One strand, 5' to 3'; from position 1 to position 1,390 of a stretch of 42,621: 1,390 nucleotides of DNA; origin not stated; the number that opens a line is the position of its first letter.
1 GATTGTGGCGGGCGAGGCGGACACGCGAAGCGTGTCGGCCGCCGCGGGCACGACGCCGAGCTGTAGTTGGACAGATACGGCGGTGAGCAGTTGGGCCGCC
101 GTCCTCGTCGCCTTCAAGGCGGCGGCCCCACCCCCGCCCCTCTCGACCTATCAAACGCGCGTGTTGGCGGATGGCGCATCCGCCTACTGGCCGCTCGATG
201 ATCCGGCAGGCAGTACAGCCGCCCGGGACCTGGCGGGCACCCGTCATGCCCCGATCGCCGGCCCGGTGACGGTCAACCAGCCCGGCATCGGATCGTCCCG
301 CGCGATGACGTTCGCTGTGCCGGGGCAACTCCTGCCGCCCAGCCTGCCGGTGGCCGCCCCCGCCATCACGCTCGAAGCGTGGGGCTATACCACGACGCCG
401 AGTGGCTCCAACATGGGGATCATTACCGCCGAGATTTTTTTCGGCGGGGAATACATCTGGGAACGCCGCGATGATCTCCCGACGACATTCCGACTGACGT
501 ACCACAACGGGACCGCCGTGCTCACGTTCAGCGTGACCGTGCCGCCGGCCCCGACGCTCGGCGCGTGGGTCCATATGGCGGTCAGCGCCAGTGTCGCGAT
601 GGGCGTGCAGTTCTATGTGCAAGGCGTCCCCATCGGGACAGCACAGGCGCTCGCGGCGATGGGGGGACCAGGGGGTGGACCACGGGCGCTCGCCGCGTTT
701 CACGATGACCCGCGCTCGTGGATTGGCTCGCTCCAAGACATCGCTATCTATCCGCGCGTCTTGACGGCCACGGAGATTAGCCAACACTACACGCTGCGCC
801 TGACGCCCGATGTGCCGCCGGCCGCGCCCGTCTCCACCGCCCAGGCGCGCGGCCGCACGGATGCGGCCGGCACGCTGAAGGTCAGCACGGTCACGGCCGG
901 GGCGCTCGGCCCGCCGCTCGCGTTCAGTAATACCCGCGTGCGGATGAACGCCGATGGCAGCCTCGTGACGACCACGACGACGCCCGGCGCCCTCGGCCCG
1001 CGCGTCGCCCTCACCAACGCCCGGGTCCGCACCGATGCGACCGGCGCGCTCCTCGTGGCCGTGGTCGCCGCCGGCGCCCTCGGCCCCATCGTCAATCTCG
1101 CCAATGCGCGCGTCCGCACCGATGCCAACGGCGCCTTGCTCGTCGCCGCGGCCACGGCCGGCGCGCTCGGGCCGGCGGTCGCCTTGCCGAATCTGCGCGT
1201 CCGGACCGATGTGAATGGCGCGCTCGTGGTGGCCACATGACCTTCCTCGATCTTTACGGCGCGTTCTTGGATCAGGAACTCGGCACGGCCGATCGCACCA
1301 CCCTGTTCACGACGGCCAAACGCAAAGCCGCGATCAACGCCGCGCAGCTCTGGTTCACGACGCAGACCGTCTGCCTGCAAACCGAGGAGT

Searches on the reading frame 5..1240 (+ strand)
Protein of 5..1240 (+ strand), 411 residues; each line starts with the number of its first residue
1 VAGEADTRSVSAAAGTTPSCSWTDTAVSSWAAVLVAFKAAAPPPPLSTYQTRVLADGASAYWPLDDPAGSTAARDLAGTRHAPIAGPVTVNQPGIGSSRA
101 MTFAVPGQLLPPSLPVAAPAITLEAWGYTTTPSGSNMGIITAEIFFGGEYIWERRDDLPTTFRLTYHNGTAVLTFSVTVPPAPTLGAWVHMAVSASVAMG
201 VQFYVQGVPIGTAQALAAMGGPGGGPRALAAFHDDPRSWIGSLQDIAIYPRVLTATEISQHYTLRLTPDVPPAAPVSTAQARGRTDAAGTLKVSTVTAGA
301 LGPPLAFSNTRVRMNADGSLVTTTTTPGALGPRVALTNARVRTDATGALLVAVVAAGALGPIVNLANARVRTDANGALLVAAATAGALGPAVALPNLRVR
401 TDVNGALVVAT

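Call 76: search_protein_families(library=pfam, proteins=[window:5-1240:+], max_evalue=0.001)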
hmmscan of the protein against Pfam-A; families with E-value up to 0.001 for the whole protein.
window:5-1240:+ (411 aa): 1 family
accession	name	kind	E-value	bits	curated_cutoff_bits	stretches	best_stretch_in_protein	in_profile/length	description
PF13385.13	Laminin_G_3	-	1e-15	58.6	27.6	1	114-259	12-151/151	Concanavalin A-like lectin/glucanases superfamily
